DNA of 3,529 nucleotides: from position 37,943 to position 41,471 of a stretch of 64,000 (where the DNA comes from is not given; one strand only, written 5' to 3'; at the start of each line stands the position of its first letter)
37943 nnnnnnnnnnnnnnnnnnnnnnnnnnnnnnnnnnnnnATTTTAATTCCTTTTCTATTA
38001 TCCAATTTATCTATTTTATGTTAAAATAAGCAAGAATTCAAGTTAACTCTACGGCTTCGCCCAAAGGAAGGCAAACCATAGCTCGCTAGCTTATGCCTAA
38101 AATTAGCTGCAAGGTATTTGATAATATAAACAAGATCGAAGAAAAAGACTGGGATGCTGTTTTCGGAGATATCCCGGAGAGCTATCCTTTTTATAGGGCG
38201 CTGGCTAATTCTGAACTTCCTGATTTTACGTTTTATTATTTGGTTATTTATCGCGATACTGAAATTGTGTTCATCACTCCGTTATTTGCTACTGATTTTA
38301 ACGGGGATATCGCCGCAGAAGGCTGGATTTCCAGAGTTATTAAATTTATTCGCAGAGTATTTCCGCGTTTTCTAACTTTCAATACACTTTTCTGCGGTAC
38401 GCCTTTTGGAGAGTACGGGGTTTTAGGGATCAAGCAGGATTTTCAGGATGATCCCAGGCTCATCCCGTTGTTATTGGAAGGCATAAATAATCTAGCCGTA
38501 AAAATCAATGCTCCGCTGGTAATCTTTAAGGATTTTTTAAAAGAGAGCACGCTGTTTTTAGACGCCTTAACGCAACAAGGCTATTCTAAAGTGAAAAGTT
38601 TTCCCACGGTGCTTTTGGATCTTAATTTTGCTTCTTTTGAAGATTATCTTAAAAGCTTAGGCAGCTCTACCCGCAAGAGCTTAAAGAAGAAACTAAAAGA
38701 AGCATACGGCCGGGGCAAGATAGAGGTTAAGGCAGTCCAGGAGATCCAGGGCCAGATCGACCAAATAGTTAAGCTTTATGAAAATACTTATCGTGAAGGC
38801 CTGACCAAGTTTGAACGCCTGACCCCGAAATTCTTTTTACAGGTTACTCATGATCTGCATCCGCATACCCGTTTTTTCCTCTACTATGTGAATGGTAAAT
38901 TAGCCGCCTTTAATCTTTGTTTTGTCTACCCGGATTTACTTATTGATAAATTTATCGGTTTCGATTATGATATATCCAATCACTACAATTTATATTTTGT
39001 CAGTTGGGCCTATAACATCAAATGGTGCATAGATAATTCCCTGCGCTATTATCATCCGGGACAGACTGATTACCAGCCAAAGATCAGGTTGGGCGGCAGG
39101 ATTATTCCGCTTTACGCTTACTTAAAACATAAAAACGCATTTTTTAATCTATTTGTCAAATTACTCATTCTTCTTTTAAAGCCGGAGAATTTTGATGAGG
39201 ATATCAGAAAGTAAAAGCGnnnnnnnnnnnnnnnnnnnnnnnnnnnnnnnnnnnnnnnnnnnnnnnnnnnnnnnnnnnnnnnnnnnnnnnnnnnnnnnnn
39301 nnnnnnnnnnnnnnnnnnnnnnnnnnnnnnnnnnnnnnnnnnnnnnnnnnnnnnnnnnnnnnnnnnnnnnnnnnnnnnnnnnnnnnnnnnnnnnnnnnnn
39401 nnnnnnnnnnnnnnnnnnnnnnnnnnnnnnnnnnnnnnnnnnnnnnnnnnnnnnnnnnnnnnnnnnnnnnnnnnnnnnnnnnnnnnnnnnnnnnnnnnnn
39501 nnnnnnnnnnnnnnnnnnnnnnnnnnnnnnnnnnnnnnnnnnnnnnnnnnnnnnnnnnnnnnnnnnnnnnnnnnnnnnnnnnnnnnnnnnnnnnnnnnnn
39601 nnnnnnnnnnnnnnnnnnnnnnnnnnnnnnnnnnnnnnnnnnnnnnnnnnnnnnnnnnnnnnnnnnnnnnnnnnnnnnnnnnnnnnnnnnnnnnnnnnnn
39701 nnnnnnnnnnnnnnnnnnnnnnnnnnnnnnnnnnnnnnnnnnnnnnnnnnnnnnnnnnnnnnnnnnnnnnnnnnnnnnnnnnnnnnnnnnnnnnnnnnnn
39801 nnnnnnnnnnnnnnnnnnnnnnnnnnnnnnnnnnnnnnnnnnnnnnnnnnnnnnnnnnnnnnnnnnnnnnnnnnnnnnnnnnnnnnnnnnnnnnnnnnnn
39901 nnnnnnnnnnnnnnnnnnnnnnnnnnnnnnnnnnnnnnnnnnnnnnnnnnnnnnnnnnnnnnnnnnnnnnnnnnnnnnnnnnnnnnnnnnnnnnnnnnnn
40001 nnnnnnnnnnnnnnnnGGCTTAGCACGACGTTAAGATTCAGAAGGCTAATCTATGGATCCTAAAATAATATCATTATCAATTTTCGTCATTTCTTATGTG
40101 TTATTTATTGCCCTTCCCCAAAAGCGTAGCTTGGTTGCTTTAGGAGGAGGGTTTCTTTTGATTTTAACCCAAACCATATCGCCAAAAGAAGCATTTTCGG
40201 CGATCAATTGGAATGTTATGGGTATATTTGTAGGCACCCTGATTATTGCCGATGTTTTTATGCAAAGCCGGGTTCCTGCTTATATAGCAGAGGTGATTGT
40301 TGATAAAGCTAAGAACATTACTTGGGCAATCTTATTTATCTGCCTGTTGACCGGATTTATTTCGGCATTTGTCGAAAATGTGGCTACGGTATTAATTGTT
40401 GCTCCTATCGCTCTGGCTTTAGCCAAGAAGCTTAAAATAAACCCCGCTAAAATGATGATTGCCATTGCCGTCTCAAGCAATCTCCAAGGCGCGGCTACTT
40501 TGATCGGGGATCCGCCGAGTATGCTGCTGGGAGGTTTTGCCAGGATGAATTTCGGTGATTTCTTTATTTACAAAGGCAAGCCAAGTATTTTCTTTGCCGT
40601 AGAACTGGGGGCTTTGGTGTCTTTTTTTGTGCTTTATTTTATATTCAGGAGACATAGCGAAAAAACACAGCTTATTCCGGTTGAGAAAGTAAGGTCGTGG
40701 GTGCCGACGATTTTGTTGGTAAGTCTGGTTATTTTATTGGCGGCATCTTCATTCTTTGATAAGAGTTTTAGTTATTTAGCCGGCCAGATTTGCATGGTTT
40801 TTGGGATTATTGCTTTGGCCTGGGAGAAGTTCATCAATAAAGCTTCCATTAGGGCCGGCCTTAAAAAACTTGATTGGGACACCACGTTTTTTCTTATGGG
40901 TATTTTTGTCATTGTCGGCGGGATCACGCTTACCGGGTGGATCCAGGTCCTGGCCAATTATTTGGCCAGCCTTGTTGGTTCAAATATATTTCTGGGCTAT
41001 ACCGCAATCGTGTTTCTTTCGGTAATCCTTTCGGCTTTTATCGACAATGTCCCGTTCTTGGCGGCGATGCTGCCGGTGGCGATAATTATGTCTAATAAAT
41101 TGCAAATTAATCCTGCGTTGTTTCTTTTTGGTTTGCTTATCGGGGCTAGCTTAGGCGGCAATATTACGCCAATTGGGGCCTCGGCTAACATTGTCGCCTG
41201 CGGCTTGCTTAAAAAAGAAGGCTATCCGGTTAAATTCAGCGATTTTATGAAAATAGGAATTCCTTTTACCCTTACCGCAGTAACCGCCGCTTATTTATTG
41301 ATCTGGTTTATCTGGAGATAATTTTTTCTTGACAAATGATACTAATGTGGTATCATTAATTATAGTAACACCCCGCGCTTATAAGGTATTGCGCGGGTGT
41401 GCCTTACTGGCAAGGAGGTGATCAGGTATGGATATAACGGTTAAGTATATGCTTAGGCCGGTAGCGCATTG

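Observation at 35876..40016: Candidate aminosugar-lipid modification cluster: ArnB-like aminotransferase, esterase, FemAB-like acyltransferase and a paired 4-TM ArnE/ArnF-like flippase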

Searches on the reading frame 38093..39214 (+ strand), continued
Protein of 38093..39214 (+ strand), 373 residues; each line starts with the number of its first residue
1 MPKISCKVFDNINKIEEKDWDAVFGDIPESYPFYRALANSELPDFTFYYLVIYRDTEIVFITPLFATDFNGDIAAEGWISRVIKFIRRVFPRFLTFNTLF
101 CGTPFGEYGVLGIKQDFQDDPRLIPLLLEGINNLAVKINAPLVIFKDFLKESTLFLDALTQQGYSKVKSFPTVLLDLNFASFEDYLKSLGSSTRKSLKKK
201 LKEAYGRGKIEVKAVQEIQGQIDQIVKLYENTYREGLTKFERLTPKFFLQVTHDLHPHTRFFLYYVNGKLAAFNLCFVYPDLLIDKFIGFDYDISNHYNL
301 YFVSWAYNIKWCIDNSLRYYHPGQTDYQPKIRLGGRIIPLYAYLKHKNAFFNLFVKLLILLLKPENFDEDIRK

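Call 44: search_protein_families(library=pfam, proteins=[L035:7187-8617:+, L035:6538-7215:+, L064:7180-7938:+, L064:4622-6211:+, L064:6208-7044:+, L070:8385-9131:+, L059:14499-14894:-, L079:7452-8735:+, L064:3489-4004:-, L035:4911-6476:-], max_evalue=0.001)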
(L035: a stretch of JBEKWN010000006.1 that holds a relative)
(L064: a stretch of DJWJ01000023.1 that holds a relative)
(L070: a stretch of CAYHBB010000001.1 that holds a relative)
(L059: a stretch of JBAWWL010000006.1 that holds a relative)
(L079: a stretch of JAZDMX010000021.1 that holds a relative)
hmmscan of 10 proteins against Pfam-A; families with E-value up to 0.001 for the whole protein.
L035:7187-8617:+ (476 aa): 5 families
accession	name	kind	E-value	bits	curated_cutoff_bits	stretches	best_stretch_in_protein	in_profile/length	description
PF02518.31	HATPase_c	-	3.6e-32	111.5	26.4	1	364-474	1-110/111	Histidine kinase-, DNA gyrase B-, and HSP90-like ATPase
PF00512.31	HisKA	-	1.3e-13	51.2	26.9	1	254-318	2-65/66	His Kinase A (phospho-acceptor) domain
PF00672.30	HAMP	-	1e-09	39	25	1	196-248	1-52/53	HAMP domain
PF14501.12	HATPase_c_5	-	7.8e-07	29.4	22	1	369-460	6-91/102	GHKL domain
PF13589.12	HATPase_c_3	-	1e-05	26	25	1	374-446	8-82/137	Histidine kinase-, DNA gyrase B-, and HSP90-like ATPase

L035:6538-7215:+ (225 aa): 2 families
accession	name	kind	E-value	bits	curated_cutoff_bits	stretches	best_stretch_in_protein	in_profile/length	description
PF00072.30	Response_reg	-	1.5e-28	99.6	30.2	1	3-113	1-111/111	Response regulator receiver domain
PF00486.34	Trans_reg_C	-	6.3e-28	97.1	26.2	1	147-221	2-77/77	Transcriptional regulatory protein, C terminal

L064:7180-7938:+ (252 aa): 2 families
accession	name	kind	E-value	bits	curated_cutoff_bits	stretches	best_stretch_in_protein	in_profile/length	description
PF00005.33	ABC_tran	-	1.4e-31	110.4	25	1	19-163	1-137/137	ABC transporter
PF13304.12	AAA_21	-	1.2e-09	39.1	27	1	134-191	237-297/304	AAA domain, putative AbiEii toxin, Type IV TA system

L064:4622-6211:+ (529 aa): 1 family
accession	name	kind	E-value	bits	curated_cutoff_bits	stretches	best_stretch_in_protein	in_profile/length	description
PF02321.23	OEP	-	9.6e-71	237.9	22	2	337-521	3-187/187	Outer membrane efflux protein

L064:6208-7044:+ (278 aa): 3 families
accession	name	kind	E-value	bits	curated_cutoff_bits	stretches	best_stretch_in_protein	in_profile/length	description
PF16576.10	HlyD_D23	-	1e-27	97.3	30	1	35-270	5-213/214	Barrel-sandwich domain of CusB or HlyD membrane-fusion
PF13437.12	HlyD_3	-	1.5e-20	74.4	22.2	1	157-268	2-106/106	HlyD family secretion protein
PF00529.27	CusB_dom_1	-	0.00049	20.7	26.5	1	99-259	12-66/89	Cation efflux system protein CusB domain 1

L070:8385-9131:+ (248 aa): 2 families
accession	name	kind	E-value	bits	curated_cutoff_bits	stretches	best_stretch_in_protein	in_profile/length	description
PF04191.18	PEMT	-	1.6e-11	45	25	1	87-152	39-104/105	Phospholipid methyltransferase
PF04140.19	ICMT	-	0.00084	20.2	24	0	88-145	33-92/95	Isoprenylcysteine carboxyl methyltransferase (ICMT) family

L059:14499-14894:- (131 aa): 0 families

L079:7452-8735:+ (427 aa): 3 families
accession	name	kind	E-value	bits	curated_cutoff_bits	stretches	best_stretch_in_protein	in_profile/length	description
PF00270.35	DEAD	-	1.1e-48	165.6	26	1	44-207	1-166/167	DEAD/DEAH box helicase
PF00271.37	Helicase_C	-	5.1e-29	101.2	23.5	1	243-350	2-110/110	Helicase conserved C-terminal domain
PF04851.21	ResIII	-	6e-09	36.5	22.5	1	56-202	22-163/164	Type III restriction enzyme, res subunit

L064:3489-4004:- (171 aa): 0 families

L035:4911-6476:- (521 aa): 2 families
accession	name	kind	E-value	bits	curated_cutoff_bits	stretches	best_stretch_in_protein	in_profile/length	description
PF20154.4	LNT_N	-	4.8e-43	147.5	27.1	1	18-179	1-158/159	Apolipoprotein N-acyltransferase N-terminal domain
PF00795.27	CN_hydrolase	-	8.4e-37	127.3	23.2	1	230-478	1-249/256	Carbon-nitrogen hydrolase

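Call 56: predict_structure(alignment_id=A1)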
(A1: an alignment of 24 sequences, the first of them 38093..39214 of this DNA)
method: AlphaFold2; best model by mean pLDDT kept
length: 373 residues; sequences in the alignment: 24
mean_pLDDT: 92.5   pTM: 0.89
mean pLDDT of the five models: 92.5, 91.7, 91.7, 90.8, 90.8
residues with pLDDT >= 90: 292; 70-90: 77; 50-70: 4; < 50: 0
segments of 3 or more residues with pLDDT < 50: none
pLDDT, mean of each block of 10 residues (from residue 1): 90 96 92 95 94 95 95 79 90 92 92 91 94 97 94 82 91 96 97 97 96 97 97 84 94 96 98 97 96 93 97 98 90 94 92 82 79 82
secondary structure, 60 per line:
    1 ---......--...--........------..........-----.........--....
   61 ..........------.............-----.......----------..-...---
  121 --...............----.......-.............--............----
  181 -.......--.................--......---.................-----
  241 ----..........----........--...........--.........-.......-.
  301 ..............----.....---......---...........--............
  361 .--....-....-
elements in order: E4-9 H17-24 H31-40 E46-54 E57-70 H77-89 E95-101 H123-137 E142-148 H150-162 E165-176 H182-188 H191-207 E210-215 H219-235 H245-254 E259-266 E269-279 E282-290 H292-298 H300-314 E319-323 H327-332 E336-346 H349-361 H364-367 H369-372

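Call 62: find_encoding_contigs(protein=P0238, flank=8000, max_places=2)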
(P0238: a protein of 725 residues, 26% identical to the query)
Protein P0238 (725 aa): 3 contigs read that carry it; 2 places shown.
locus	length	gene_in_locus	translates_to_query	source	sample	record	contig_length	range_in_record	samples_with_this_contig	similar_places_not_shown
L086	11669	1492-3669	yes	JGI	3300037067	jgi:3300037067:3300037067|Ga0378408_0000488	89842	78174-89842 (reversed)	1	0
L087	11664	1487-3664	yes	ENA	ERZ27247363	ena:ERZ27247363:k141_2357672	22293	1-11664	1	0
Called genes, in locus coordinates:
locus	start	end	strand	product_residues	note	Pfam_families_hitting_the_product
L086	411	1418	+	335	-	PF01171:ATP_bind_3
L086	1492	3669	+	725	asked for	PF04339:FemAB_like, PF13480:Acetyltransf_6 (faint)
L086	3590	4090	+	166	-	PF00892:EamA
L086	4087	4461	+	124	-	PF00892:EamA (weak), PF05653:Mg_trans_NIPA (weak)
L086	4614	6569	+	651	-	PF02743:dCache_1, PF22673:MCP-like_PDC_1, PF00672:HAMP, PF07228:SpoIIE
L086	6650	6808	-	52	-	-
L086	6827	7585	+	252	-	PF05359:DUF748 (weak)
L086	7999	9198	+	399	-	PF00009:GTP_EFTU, PF03144:GTP_EFTU_D2, PF03143:GTP_EFTU_D3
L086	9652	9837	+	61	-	PF00584:SecE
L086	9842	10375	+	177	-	PF02357:NusG, PF00467:KOW (weak)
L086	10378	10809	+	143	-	PF03946:Ribosomal_L11_N, PF00298:Ribosomal_L11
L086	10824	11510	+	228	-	PF00687:Ribosomal_L1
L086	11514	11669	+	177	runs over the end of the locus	PF00466:Ribosomal_L10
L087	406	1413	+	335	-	PF01171:ATP_bind_3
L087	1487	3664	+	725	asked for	PF04339:FemAB_like, PF13480:Acetyltransf_6 (faint)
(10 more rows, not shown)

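Call 63: find_encoding_contigs(protein=P0174, flank=8000, max_places=2)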
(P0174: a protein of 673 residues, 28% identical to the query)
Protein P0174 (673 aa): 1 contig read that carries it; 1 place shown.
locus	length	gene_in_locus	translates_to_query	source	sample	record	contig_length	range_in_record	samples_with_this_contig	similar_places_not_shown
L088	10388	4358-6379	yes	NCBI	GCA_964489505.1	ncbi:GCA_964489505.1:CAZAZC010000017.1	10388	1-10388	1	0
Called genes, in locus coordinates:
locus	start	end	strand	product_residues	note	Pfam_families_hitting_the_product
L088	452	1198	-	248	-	-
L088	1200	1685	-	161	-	PF04542:Sigma70_r2, PF08281:Sigma70_r4_2, PF04545:Sigma70_r4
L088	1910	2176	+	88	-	-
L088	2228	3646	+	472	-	PF00202:Aminotran_3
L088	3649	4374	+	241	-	PF06888:Put_Phosphatase (faint)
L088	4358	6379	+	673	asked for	PF12146:Hydrolase_4, PF00561:Abhydrolase_1 (weak), PF12697:Abhydrolase_6 (weak), PF04339:FemAB_like (weak)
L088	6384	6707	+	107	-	PF00892:EamA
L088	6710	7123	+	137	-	PF00892:EamA (faint)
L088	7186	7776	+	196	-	PF04011:LemA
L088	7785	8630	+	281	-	PF04536:TPM_phosphatase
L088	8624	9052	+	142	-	PF04536:TPM_phosphatase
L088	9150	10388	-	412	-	?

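Call 64: find_encoding_contigs(protein=P0126, flank=8000, max_places=2)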
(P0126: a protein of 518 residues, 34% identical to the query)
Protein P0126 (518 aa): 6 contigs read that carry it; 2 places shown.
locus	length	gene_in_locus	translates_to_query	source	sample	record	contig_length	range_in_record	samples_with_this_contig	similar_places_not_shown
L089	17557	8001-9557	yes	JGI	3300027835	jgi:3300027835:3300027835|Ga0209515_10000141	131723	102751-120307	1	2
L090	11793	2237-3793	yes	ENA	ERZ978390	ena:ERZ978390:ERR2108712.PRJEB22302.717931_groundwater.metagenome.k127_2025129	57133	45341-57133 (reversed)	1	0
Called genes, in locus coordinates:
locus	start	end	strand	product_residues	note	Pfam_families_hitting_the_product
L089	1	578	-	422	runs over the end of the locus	PF13167:GTP-bdg_N, PF02492:cobW (faint), PF00009:GTP_EFTU (faint), PF16360:GTP-bdg_M, PF00350:Dynamin_N (faint), PF01926:MMR_HSR1, PF02421:FeoB_N, PF19275:HflX_C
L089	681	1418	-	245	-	PF01715:IPPT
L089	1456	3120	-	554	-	PF00919:UPF0004, PF04055:Radical_SAM, PF01938:TRAM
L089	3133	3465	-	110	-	-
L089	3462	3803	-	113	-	PF18924:DUF5674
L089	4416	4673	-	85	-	PF05016:ParE_toxin, PF05973:Gp49 (weak)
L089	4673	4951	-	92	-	-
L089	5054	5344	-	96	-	PF15731:MqsA_antitoxin (weak), PF13560:HTH_31 (weak), PF01381:HTH_3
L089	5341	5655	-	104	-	PF06296:RelE (weak)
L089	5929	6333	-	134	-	PF01381:HTH_3 (weak)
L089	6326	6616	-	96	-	PF09907:HigB_toxin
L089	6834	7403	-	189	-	PF00578:AhpC-TSA, PF08534:Redoxin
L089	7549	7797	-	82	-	-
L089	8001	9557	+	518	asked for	PF04339:FemAB_like, PF13480:Acetyltransf_6, PF00892:EamA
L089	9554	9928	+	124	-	PF00892:EamA (weak)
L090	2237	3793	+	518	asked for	PF04339:FemAB_like, PF13480:Acetyltransf_6, PF00892:EamA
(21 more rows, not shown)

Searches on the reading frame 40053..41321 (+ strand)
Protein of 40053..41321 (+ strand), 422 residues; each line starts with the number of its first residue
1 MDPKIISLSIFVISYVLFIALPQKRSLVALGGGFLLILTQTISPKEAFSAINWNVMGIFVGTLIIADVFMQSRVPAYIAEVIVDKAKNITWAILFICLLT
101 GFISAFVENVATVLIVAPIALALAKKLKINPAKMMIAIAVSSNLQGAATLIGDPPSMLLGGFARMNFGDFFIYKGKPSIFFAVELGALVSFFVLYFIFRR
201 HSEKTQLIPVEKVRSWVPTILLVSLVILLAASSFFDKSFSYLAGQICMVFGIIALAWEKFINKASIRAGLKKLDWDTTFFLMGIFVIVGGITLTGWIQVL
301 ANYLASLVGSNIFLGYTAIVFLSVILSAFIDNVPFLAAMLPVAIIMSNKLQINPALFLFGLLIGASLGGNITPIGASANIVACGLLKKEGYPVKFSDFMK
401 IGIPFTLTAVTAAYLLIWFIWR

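Call 3: search_protein_families(library=pfam, proteins=[window:40053-41321:+], max_evalue=0.01)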
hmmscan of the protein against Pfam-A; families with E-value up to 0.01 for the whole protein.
window:40053-41321:+ (422 aa): 6 families
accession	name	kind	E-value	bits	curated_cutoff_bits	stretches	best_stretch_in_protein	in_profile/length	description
PF03600.22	CitMHS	-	9.4e-65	219.3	31.9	2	15-357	1-331/336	Citrate transporter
PF00939.25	Na_sulph_symp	-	4.9e-19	69.1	27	2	11-171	276-444/472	Sodium:sulfate symporter transmembrane region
PF02040.21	ArsB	-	8.3e-19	68.7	22.2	1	8-418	3-422/423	Arsenical pump membrane protein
PF06808.19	DctM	-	2.8e-11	43.3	23.8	2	209-421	207-412/413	Tripartite ATP-independent periplasmic transporter, DctM component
PF07158.17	MatC_N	-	0.0004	20.9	23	1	1-138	1-141/149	Dicarboxylate carrier protein MatC N-terminus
PF15125.11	TMEM238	-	0.0017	18.9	27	1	156-183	20-47/64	TMEM238 protein family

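Call 4: search_protein_families(library=ncbifam, proteins=[window:40053-41321:+], max_evalue=0.01)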
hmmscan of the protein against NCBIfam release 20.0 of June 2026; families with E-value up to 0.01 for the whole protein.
window:40053-41321:+ (422 aa): 7 families
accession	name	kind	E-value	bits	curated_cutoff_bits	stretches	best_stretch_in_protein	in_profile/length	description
NF040989.1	MamN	equivalog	1e-27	97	500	2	5-330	4-334/437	magnetosome biogenesis transporter MamN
TIGR00785.1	dass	subfamily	7.1e-26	90.9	198.6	1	7-414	13-437/444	DASS family sodium-coupled anion symporter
NF011980.0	PRK15445.1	subfamily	9e-24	84.3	457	1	5-413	3-418/430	arsenical efflux pump membrane protein ArsB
NF033877.0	arsB_Sta_pI258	exception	8.3e-21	74.6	760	1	5-413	3-418/429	arsenite efflux transporter membrane subunit ArsB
TIGR00935.1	2a45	subfamily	1.4e-19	70.6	415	1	6-413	2-416/426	arsenite/antimonite efflux transporter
NF038006.1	NhaD_1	equivalog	1.1e-06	27.9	80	1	271-384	283-383/405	sodium:proton antiporter NhaD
TIGR00786.1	dctM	subfamily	0.0003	19.6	268.45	1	55-141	262-348/405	TRAP transporter large permease subunit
